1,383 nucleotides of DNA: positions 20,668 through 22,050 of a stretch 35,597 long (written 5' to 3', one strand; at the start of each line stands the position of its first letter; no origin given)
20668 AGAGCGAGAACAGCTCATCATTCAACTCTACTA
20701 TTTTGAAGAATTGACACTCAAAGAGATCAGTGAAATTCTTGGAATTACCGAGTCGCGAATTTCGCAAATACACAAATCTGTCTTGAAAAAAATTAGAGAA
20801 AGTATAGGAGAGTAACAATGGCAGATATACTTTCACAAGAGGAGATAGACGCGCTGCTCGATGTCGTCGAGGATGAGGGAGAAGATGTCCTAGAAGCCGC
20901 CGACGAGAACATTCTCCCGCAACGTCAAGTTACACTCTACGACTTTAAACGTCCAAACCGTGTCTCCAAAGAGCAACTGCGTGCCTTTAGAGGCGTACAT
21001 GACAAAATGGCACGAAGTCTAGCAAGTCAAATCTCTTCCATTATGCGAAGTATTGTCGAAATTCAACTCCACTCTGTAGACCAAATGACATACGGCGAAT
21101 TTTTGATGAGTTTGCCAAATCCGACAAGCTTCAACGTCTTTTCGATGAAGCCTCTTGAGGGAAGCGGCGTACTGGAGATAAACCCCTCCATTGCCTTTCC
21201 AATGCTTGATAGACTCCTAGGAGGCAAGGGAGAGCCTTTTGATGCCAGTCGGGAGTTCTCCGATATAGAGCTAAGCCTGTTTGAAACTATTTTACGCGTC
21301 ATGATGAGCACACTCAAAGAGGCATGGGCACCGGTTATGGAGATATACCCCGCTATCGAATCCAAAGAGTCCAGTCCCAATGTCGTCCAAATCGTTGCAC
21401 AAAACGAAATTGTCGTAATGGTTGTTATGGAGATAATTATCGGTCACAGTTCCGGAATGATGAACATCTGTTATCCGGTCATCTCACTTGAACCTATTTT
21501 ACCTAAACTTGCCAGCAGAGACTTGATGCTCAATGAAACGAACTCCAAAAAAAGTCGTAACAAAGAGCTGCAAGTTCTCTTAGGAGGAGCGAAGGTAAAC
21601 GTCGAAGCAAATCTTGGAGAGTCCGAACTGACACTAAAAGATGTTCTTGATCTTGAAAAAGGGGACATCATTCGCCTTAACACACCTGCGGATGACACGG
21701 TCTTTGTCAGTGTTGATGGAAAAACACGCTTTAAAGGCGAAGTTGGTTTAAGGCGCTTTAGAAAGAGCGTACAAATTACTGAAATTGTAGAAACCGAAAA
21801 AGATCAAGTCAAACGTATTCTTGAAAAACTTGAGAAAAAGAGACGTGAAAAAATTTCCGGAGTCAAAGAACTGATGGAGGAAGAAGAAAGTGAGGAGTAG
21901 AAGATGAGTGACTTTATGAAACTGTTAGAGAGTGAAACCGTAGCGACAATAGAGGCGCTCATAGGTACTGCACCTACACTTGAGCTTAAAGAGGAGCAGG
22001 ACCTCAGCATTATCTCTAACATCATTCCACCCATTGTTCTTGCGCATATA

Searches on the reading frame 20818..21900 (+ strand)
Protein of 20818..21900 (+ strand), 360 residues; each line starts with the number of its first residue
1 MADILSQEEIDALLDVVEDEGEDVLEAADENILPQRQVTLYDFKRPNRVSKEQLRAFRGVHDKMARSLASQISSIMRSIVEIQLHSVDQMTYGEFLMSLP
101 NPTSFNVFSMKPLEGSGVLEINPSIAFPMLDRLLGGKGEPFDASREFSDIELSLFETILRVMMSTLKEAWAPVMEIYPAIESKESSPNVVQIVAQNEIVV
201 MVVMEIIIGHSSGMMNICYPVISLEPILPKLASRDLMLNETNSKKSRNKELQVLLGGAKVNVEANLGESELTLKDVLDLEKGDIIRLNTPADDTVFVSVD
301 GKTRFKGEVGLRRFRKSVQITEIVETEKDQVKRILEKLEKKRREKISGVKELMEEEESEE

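Call 88: search_protein_families(library=pfam, proteins=[window:20818-21900:+], max_evalue=0.00001)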
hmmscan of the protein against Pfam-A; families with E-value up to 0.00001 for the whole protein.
window:20818-21900:+ (360 aa): 2 families
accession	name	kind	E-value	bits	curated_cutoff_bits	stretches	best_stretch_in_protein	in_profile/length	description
PF02154.20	FliM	-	4.1e-77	258.9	27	1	41-231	1-192/192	Flagellar motor switch protein FliM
PF01052.25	FliMN_C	-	3.4e-21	75.4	23.8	1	255-324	3-72/73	Type III flagellar switch regulator (C-ring) FliN C-term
